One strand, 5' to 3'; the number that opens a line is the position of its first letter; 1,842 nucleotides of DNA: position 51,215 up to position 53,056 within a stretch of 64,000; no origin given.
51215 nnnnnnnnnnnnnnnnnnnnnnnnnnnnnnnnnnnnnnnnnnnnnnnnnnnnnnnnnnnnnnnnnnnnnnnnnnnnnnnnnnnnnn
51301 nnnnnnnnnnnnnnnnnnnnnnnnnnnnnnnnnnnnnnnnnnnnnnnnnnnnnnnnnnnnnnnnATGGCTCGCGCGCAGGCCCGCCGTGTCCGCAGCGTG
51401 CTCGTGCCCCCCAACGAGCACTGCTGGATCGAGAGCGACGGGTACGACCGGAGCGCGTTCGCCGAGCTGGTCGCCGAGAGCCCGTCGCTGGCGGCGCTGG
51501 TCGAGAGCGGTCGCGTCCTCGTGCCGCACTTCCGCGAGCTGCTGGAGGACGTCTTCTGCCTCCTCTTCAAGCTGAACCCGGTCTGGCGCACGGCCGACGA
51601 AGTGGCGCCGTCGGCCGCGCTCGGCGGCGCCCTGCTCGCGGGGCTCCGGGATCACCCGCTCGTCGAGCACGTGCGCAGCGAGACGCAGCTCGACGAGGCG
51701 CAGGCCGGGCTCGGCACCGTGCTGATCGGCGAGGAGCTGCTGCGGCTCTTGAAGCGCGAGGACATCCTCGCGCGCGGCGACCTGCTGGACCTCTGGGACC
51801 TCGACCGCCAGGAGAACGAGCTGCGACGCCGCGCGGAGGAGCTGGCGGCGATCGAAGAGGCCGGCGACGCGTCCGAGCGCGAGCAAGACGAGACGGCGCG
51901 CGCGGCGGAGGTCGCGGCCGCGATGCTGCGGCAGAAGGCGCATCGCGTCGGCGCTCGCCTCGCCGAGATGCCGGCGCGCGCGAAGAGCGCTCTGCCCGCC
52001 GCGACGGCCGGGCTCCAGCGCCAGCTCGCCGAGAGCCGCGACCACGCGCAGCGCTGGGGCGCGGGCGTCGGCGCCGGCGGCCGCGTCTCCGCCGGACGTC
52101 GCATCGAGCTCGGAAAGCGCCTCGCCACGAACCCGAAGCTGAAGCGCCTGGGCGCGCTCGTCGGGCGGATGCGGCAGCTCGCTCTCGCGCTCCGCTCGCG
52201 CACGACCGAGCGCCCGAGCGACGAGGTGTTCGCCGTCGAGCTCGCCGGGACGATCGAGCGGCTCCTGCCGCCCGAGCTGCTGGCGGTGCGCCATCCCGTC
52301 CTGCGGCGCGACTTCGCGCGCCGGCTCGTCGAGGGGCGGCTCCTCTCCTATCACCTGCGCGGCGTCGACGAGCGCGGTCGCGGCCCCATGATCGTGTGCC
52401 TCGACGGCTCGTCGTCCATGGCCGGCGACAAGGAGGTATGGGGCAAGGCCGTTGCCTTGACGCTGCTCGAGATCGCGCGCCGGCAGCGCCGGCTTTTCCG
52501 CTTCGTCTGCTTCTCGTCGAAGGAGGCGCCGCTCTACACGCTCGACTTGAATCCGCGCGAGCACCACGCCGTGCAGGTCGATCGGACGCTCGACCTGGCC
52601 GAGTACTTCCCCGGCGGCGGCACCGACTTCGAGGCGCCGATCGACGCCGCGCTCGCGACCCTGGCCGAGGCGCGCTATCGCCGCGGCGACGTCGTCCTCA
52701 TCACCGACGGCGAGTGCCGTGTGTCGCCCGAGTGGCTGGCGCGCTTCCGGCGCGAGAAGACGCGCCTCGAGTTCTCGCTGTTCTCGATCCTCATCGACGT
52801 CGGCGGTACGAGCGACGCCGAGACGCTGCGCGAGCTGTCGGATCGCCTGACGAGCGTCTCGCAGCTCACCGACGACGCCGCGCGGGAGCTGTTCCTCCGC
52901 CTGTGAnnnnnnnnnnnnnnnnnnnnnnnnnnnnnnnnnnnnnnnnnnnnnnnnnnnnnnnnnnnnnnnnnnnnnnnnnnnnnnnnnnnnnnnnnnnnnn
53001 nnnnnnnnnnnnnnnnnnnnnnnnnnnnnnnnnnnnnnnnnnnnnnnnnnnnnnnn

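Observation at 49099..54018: LOG-family gene divergent from ravA-viaA, with a CaiB-type CoA-transferase fused into the operon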

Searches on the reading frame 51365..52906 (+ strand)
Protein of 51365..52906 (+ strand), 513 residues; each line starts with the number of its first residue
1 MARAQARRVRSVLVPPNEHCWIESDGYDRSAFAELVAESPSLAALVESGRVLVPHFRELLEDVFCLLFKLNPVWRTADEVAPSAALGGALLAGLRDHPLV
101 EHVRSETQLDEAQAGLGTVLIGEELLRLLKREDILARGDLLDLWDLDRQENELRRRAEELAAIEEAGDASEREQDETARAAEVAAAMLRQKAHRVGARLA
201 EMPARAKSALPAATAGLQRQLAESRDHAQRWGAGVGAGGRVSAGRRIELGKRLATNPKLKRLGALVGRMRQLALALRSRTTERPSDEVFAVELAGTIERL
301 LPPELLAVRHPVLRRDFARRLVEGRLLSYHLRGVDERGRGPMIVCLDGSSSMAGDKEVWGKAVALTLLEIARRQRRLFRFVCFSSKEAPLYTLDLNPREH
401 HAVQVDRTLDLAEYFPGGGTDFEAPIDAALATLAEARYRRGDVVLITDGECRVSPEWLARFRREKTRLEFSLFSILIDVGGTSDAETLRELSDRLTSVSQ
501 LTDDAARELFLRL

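Call 6: search_protein_families(library=pfam, proteins=[window:51365-52906:+], max_evalue=0.01)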
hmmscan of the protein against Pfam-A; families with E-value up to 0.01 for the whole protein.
window:51365-52906:+ (513 aa): 1 family
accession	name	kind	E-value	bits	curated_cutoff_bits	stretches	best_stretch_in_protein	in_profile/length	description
PF13519.12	VWA_2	-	2.9e-07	31.5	27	1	342-450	1-107/107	von Willebrand factor type A domain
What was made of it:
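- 51365..52906 (+): ViaA-like protein (513 aa): a helical N-terminal domain plus a C-terminal VWA domain with an intact MIDAS (D347-x-S349-x-S351, T420, D448). PF13519 (call 6).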

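Call 7: search_protein_families(library=ncbifam, proteins=[window:51365-52906:+], max_evalue=0.01)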
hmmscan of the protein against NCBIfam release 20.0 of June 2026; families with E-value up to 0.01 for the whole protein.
window:51365-52906:+ (513 aa): 1 family
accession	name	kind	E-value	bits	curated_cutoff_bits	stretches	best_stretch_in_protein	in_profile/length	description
NF008230.0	PRK10997.1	equivalog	2e-22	80.1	500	1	253-449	210-426/487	ATPase RavA stimulator ViaA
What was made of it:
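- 51365..52906 (+): NF008230 ViaA scores 80 bits over 253-449 (call 7).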

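Call 9: find_homologous_proteins(query=window:51365-52906:+, max_evalue=0.00001)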
Query window:51365-52906:+ (513 aa): 1467 proteins with E <= 0.00001 among 8000 candidates; the best 120 are listed.
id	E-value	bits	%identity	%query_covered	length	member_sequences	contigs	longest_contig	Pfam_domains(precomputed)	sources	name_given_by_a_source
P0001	0.0e+0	1062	96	100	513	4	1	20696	PF13519.13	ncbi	-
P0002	1.7e-288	975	88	100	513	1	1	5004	PF13519.13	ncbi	ncbi:MAG: VWA domain-containing protein [Candidatus Binatia bacterium]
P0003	6.9e-225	765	70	98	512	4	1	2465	PF13519.13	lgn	-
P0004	7.4e-225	765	71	98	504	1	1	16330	PF13519.13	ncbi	-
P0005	3.4e-224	763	70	98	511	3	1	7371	PF13519.13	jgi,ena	-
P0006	5.7e-224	762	70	98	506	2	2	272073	PF13519.13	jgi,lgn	jgi:uncharacterized protein with von Willebrand factor type A (vWA) domain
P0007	9.1e-224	762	71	98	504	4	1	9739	PF13519.13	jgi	jgi:uncharacterized protein with von Willebrand factor type A (vWA) domain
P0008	1.7e-223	761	70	98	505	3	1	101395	PF13519.13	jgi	-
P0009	2.5e-223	760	70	99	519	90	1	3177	PF13519.13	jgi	-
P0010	5.2e-222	756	71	98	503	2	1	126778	PF13519.13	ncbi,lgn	-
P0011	5.5e-222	756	67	98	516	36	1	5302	PF13519.13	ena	-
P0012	5.8e-222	756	68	98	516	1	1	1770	PF13519.13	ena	-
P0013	1.2e-221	755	70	98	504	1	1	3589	PF13519.13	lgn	-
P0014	4.2e-221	753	69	98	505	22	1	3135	PF13519.13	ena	-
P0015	5.3e-221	753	70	98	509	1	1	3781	PF13519.13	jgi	jgi:uncharacterized protein with von Willebrand factor type A (vWA) domain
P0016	2.1e-220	751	69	100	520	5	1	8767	PF13519.13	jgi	-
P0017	2.4e-220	750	68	98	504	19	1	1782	PF13519.13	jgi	-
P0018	4.8e-220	749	69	99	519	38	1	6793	PF13519.13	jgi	-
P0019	7.1e-220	749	70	99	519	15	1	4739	PF13519.13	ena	-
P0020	1.3e-219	748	70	98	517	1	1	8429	PF13519.13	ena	-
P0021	1.8e-219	748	67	98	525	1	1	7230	PF13519.13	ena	-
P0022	4.1e-219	746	68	98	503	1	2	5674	PF13519.13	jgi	jgi:uncharacterized protein with von Willebrand factor type A (vWA) domain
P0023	4.1e-219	746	70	98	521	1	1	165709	PF13519.13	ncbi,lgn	-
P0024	4.2e-219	746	70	98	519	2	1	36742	PF13519.13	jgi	jgi:uncharacterized protein with von Willebrand factor type A (vWA) domain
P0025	5.3e-219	746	69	98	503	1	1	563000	PF13519.13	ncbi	-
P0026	5.3e-219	746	70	98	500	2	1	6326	PF13519.13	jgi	jgi:uncharacterized protein with von Willebrand factor type A (vWA) domain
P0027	9.4e-219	745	68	98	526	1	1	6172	PF13519.13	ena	-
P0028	1.5e-218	744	67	98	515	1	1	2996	PF13519.13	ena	-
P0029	4.9e-218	743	69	98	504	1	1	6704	PF13519.13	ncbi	-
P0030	5.6e-218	743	69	98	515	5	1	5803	PF13519.13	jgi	jgi:uncharacterized protein with von Willebrand factor type A (vWA) domain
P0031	6.2e-218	742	68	100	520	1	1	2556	PF13519.13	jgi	jgi:uncharacterized protein with von Willebrand factor type A (vWA) domain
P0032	1.3e-217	741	68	98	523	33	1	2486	PF13519.13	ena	-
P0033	3.9e-217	740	67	100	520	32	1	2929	PF13519.13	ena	-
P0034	4.0e-217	740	68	98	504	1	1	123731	PF13519.13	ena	-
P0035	4.5e-217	740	69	98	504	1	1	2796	PF13519.13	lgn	-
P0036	7.5e-217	739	67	98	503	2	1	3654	PF13519.13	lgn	-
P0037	7.5e-217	739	68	98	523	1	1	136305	PF13519.13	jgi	jgi:uncharacterized protein with von Willebrand factor type A (vWA) domain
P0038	1.8e-216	738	69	98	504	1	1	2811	PF13519.13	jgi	jgi:uncharacterized protein with von Willebrand factor type A (vWA) domain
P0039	3.7e-216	737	68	98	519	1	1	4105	PF13519.13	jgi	jgi:uncharacterized protein with von Willebrand factor type A (vWA) domain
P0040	5.6e-216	736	67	98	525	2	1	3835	PF13519.13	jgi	jgi:uncharacterized protein with von Willebrand factor type A (vWA) domain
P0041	5.7e-216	736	68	98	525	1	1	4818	PF13519.13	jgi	jgi:uncharacterized protein with von Willebrand factor type A (vWA) domain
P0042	7.5e-216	736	67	98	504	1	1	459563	PF13519.13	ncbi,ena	-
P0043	8.0e-216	735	68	98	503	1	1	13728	PF13519.13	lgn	-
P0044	8.3e-216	735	70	97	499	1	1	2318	PF13519.13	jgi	jgi:uncharacterized protein with von Willebrand factor type A (vWA) domain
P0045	9.4e-216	735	67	98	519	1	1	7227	PF13519.13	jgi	jgi:uncharacterized protein with von Willebrand factor type A (vWA) domain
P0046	1.1e-215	735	69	98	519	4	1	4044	PF13519.13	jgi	jgi:uncharacterized protein with von Willebrand factor type A (vWA) domain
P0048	3.0e-215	734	70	98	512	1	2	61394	PF13519.13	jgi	jgi:uncharacterized protein with von Willebrand factor type A (vWA) domain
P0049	3.0e-215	734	68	98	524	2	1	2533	PF13519.13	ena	-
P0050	3.2e-215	734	69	98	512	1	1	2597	PF13519.13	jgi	jgi:uncharacterized protein with von Willebrand factor type A (vWA) domain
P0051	6.7e-215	732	70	98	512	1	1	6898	PF13519.13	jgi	jgi:uncharacterized protein with von Willebrand factor type A (vWA) domain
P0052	1.1e-214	732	68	98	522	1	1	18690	PF13519.13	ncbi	-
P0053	1.6e-214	731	68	98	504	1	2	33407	PF13519.13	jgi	jgi:uncharacterized protein with von Willebrand factor type A (vWA) domain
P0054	2.5e-214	731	67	100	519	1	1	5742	PF13519.13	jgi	jgi:uncharacterized protein with von Willebrand factor type A (vWA) domain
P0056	7.3e-214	729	68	98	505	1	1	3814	PF13519.13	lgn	-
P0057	7.4e-214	729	67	98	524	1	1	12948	PF13519.13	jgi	jgi:uncharacterized protein with von Willebrand factor type A (vWA) domain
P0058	7.5e-214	729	68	98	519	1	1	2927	PF13519.13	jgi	jgi:uncharacterized protein with von Willebrand factor type A (vWA) domain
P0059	1.5e-213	728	68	98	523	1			PF13519.13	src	-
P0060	2.1e-213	727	67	100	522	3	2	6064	PF13519.13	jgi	jgi:uncharacterized protein with von Willebrand factor type A (vWA) domain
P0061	2.3e-213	727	69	98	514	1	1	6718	PF13519.13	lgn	-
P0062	3.4e-213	727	67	99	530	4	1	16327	PF13519.13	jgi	jgi:uncharacterized protein with von Willebrand factor type A (vWA) domain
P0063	4.2e-213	727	67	98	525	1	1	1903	PF13519.13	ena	-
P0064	7.2e-213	726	67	98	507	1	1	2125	PF13519.13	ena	-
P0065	7.9e-213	726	68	98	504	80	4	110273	PF13519.13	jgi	jgi:uncharacterized protein with von Willebrand factor type A (vWA) domain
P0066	1.0e-212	725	67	98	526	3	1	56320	PF13519.13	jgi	jgi:uncharacterized protein with von Willebrand factor type A (vWA) domain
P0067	2.7e-212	724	68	98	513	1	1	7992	PF13519.13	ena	-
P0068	3.0e-212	724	68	98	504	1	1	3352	PF13519.13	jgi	-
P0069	4.2e-212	723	68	98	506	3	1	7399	PF13519.13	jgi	jgi:uncharacterized protein with von Willebrand factor type A (vWA) domain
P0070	5.3e-212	723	66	98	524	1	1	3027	PF13519.13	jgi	jgi:uncharacterized protein with von Willebrand factor type A (vWA) domain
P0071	7.9e-212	722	67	100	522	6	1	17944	PF13519.13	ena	-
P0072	1.4e-211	721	68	98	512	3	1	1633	PF13519.13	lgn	-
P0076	9.0e-211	719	65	98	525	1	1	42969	PF13519.13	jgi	-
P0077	9.3e-211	719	67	98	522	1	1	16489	PF13519.13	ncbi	-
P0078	3.3e-210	717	71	96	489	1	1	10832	PF13519.13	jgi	jgi:uncharacterized protein with von Willebrand factor type A (vWA) domain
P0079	5.1e-210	716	67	98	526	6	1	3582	PF13519.13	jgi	jgi:uncharacterized protein with von Willebrand factor type A (vWA) domain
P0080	8.9e-210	716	66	100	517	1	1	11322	PF13519.13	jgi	jgi:uncharacterized protein with von Willebrand factor type A (vWA) domain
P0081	1.3e-209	715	66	99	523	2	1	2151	PF13519.13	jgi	jgi:uncharacterized protein with von Willebrand factor type A (vWA) domain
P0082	1.8e-209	715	67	98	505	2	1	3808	PF13519.13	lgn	-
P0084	4.2e-209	713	66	98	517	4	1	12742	PF13519.13,PF05762.21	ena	-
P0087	1.1e-208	712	66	98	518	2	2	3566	PF13519.13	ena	-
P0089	2.1e-208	711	66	98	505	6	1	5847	PF13519.13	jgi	jgi:uncharacterized protein with von Willebrand factor type A (vWA) domain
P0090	8.4e-208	709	68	98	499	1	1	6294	PF13519.13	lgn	-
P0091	1.4e-207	708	63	98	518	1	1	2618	PF13519.13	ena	-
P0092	2.0e-207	708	68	96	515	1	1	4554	PF13519.13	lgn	-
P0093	5.3e-205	700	68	98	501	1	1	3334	PF13519.13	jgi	jgi:uncharacterized protein with von Willebrand factor type A (vWA) domain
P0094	8.2e-205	699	68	98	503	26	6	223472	PF13519.13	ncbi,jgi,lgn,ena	-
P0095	1.2e-204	699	65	98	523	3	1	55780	PF13519.13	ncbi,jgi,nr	ncbi:MAG TPA: hypothetical protein VFD84_08365 [Candidatus Binatia bacterium]|nr:hypothetical protei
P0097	1.2e-203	695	64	98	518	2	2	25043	PF13519.13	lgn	-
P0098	1.7e-203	695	65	98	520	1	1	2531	PF13519.13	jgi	-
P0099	1.9e-203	695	65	100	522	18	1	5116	PF13519.13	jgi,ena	-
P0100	4.0e-203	694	67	98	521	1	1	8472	PF13519.13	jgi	jgi:uncharacterized protein with von Willebrand factor type A (vWA) domain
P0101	1.8e-202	691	65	100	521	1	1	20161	PF13519.13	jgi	jgi:uncharacterized protein with von Willebrand factor type A (vWA) domain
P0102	1.5e-200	685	67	96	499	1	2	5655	PF13519.13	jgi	jgi:uncharacterized protein with von Willebrand factor type A (vWA) domain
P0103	3.8e-200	684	66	98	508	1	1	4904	PF13519.13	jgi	jgi:uncharacterized protein with von Willebrand factor type A (vWA) domain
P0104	4.9e-200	683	65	98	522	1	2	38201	PF13519.13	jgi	jgi:uncharacterized protein with von Willebrand factor type A (vWA) domain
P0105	1.3e-199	682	65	98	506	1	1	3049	PF13519.13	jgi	jgi:uncharacterized protein with von Willebrand factor type A (vWA) domain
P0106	5.4e-199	680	63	98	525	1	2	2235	PF13519.13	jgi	jgi:uncharacterized protein with von Willebrand factor type A (vWA) domain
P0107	6.7e-199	680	67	97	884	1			PF13519.13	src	-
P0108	2.9e-198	678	65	99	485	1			PF13519.13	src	-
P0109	6.2e-198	676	64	98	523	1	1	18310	PF13519.13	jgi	jgi:uncharacterized protein with von Willebrand factor type A (vWA) domain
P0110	1.6e-197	675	67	96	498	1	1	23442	PF13519.13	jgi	jgi:uncharacterized protein with von Willebrand factor type A (vWA) domain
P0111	2.6e-197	674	64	98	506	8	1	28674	PF13519.13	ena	-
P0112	5.3e-196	670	62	98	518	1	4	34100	PF13519.13,PF05762.21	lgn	-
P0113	6.0e-196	670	63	98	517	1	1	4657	PF13519.13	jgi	jgi:uncharacterized protein with von Willebrand factor type A (vWA) domain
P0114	1.2e-195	669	62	98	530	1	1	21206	PF13519.13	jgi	jgi:uncharacterized protein with von Willebrand factor type A (vWA) domain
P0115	3.7e-195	667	64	98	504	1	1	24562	PF13519.13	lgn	-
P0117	3.1e-194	664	63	98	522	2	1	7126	PF13519.13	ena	-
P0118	9.9e-194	663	59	98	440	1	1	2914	PF13519.13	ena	-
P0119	4.0e-189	647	62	98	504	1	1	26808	PF13519.13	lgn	-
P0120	1.5e-188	646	67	91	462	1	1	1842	PF13519.13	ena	-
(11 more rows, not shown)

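Call 10: find_encoding_contigs(protein=P0025, flank=8000, max_places=3)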
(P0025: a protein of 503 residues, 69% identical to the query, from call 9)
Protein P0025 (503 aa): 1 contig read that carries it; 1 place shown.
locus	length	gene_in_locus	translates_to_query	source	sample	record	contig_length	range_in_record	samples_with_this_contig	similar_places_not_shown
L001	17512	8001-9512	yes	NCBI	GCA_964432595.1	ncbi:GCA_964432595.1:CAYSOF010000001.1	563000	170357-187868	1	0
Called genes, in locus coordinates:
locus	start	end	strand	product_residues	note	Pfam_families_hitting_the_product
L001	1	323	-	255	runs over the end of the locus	-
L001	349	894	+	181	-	PF04343:DUF488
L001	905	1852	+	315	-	PF02272:DHHA1 (weak)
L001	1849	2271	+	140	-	PF00903:Glyoxalase, PF13669:Glyoxalase_4 (weak), PF18029:Glyoxalase_6 (weak)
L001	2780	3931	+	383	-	PF01820:Dala_Dala_lig_N, PF02786:CPSase_L_D2 (weak), PF02222:ATP-grasp, PF07478:Dala_Dala_lig_C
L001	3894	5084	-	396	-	PF00768:Peptidase_S11, PF02113:Peptidase_S13, PF13354:Beta-lactamase2 (weak), PF05036:SPOR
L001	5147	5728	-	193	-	PF00300:His_Phos_1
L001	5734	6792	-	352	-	PF18306:LDcluster4, PF03641:Lysine_decarbox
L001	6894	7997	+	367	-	PF20030:bpMoxR, PF13191:AAA_16 (faint), PF00004:AAA (weak), PF07728:AAA_5, PF17868:AAA_lid_8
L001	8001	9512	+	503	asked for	PF13519:VWA_2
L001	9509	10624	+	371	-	PF02515:CoA_transf_3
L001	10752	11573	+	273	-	-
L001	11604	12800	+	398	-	PF02515:CoA_transf_3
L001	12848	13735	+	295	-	PF01842:ACT, PF13740:ACT_6, PF00551:Formyl_trans_N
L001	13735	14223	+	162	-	-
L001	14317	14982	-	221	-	-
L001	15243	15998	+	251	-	PF13417:GST_N_3, PF13409:GST_N_2, PF00043:GST_C (weak), PF13410:GST_C_2 (weak)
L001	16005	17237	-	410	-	PF12797:Fer4_2 (faint), PF12837:Fer4_6 (faint), PF13187:Fer4_9 (faint), PF12838:Fer4_7, PF13183:Fer4_8, PF13484:Fer4_16 (weak), PF13534:Fer4_17, PF02754:CCG, +3 more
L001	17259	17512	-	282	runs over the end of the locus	PF00753:Lactamase_B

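Call 11: find_encoding_contigs(protein=P0112, flank=8000, max_places=3)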
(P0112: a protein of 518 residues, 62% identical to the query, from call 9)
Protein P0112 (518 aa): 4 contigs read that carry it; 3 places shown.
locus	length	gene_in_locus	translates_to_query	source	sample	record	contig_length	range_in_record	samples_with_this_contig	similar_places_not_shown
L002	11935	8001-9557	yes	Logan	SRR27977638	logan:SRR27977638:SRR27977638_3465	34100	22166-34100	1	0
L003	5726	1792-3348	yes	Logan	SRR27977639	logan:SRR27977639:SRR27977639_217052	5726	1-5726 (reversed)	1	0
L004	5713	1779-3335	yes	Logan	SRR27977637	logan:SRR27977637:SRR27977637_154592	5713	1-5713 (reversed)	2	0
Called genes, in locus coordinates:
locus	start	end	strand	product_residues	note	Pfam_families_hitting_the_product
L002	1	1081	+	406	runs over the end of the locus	PF00067:p450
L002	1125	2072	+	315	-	PF02272:DHHA1 (weak)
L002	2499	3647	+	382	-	PF01820:Dala_Dala_lig_N, PF02786:CPSase_L_D2, PF02222:ATP-grasp, PF07478:Dala_Dala_lig_C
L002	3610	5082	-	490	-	PF00768:Peptidase_S11, PF00905:Transpeptidase (faint), PF02113:Peptidase_S13, PF13354:Beta-lactamase2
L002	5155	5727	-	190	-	PF00300:His_Phos_1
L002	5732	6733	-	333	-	PF18306:LDcluster4, PF03641:Lysine_decarbox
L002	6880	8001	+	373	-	PF20030:bpMoxR, PF13191:AAA_16 (weak), PF00004:AAA (weak), PF07728:AAA_5, PF17868:AAA_lid_8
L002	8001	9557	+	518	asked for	PF05762:VWA_CoxE (faint), PF13519:VWA_2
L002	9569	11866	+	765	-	PF02515:CoA_transf_3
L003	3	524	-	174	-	?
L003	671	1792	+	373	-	PF20030:bpMoxR, PF13191:AAA_16 (weak), PF00004:AAA (weak), PF07728:AAA_5, PF17868:AAA_lid_8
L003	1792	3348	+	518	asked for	PF05762:VWA_CoxE (faint), PF13519:VWA_2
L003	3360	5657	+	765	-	PF02515:CoA_transf_3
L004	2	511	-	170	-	?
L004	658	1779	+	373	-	PF20030:bpMoxR, PF13191:AAA_16 (weak), PF00004:AAA (weak), PF07728:AAA_5, PF17868:AAA_lid_8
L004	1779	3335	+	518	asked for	PF05762:VWA_CoxE (faint), PF13519:VWA_2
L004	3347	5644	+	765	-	PF02515:CoA_transf_3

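Call 17: find_related_loci(query=A1, collection=genome_contigs, flank=10000)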
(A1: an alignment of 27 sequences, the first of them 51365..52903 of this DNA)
Query A1 (513 aa) in genome_contigs; peptide patterns used: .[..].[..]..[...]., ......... (x = any residue, [..] = any of these).
295 stretches matched a pattern; 213 encode a relative of the query (tblastn E <= 1e-3); the best 80 are kept; 80 distinct loci.
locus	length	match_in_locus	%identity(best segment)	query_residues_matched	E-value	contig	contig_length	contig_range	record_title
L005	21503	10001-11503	71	11-513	0e+0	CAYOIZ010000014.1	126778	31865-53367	MAG TPA_asm: uncultured Candidatus Binatia bacterium isolate binchicken_co199_112 genome assembly, contig: NODE_190_leng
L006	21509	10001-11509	69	9-513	0e+0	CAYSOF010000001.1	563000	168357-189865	MAG TPA_asm: uncultured Candidatus Binatia bacterium isolate binchicken_co179_115 genome assembly, contig: NODE_40_lengt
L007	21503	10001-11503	71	11-513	0e+0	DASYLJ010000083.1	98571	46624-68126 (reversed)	MAG TPA_asm: Candidatus Binatia bacterium isolate SMAG_U4345 k141_4116909, whole genome shotgun sequence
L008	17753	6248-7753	70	12-513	0e+0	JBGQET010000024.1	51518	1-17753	MAG: Candidatus Binatia bacterium isolate OBJ2_061818_090_70 k141_354658_length_51518_cov_15.2933, whole genome shotgun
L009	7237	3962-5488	68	10-513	0e+0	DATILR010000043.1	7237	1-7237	MAG TPA_asm: Candidatus Binatus sp. isolate SMAG_U15749 k141_1287682, whole genome shotgun sequence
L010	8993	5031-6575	70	3-513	0e+0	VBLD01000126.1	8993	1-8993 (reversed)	MAG: Deltaproteobacteria bacterium isolate DP_26 14_1009_16_30cm_scaffold_19702, whole genome shotgun sequence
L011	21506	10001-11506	69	10-513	0e+0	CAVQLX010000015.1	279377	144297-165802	MAG: uncultured delta proteobacterium isolate MFD03975.bin.1.282 genome assembly, contig: contig_73181, whole genome sho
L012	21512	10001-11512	70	12-513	0e+0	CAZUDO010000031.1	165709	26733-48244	MAG TPA_asm: uncultured Candidatus Binatia bacterium isolate binchicken_co165_346 genome assembly, contig: k141_1552148,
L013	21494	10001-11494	67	12-511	0e+0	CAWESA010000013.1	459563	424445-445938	MAG: uncultured delta proteobacterium isolate MFD04944.bin.1.34 genome assembly, contig: contig_61581, whole genome shot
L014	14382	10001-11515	68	7-513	0e+0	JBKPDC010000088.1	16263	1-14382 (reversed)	MAG: Thermodesulfobacteriota bacterium isolate GB_EKS_MAG_00034 GB_EKS_000000091949, whole genome shotgun sequence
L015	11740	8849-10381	70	6-513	0e+0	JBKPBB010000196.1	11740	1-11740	MAG: Thermodesulfobacteriota bacterium isolate GB_EKS_MAG_00090 GB_EKS_000000881039, whole genome shotgun sequence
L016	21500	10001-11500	67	10-513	0e+0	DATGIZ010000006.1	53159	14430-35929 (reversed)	MAG TPA_asm: Candidatus Binatia bacterium isolate SMAG_U9820 k141_116229, whole genome shotgun sequence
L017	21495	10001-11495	69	9-511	0e+0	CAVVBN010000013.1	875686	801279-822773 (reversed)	MAG: uncultured delta proteobacterium isolate MFD02809.bin.2.268 genome assembly, contig: contig_77105, whole genome sho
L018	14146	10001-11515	68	10-513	0e+0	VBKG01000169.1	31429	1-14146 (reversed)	MAG: Deltaproteobacteria bacterium isolate DP_3 14_1009_13_30cm_scaffold_2260, whole genome shotgun sequence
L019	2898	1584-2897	68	10-442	0e+0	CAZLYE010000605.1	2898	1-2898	MAG TPA_asm: uncultured Candidatus Binatia bacterium isolate binchicken_co279_102 genome assembly, contig: k141_144704,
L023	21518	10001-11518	51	16-513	2e-165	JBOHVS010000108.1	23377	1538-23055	MAG: Candidatus Binatia bacterium isolate M3-S_metawrap_bin.248 k127_2100793, whole genome shotgun sequence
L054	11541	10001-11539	50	10-513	7e-159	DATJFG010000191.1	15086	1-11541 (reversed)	MAG TPA_asm: Verrucomicrobiia bacterium isolate SMAG_U15454 k141_11058763, whole genome shotgun sequence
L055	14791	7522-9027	50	20-513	2e-158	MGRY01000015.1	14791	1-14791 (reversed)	MAG: Deltaproteobacteria bacterium RIFCSPLOWO2_02_56_12 rifcsplowo2_02_sub10_scaffold_1154, whole genome shotgun sequenc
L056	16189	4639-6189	47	3-513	2e-158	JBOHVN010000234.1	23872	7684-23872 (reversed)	MAG: Candidatus Binatia bacterium isolate M3-S_metawrap_bin.190 k127_2432631, whole genome shotgun sequence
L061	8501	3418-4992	50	7-513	8e-158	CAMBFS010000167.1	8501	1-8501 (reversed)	MAG: Klebsiella pneumoniae isolate TH-08apr19-175 genome assembly, contig: TH-08apr19-C21787, whole genome shotgun seque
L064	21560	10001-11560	49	3-513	2e-157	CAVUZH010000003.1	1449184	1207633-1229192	MAG: uncultured delta proteobacterium isolate MFD05567.bin.2.276 genome assembly, contig: contig_11253, whole genome sho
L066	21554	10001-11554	47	2-513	2e-157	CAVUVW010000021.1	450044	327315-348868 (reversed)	MAG: uncultured delta proteobacterium isolate MFD05567.bin.2.269 genome assembly, contig: contig_56838, whole genome sho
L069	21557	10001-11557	48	4-513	7e-157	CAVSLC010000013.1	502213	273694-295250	MAG: uncultured delta proteobacterium isolate MFD09206.bin.3.265 genome assembly, contig: contig_2321, whole genome shot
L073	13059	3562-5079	50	21-513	1e-158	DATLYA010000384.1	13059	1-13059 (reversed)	MAG TPA_asm: Candidatus Methylomirabilota bacterium isolate SMAG_U13260 k141_494685, whole genome shotgun sequence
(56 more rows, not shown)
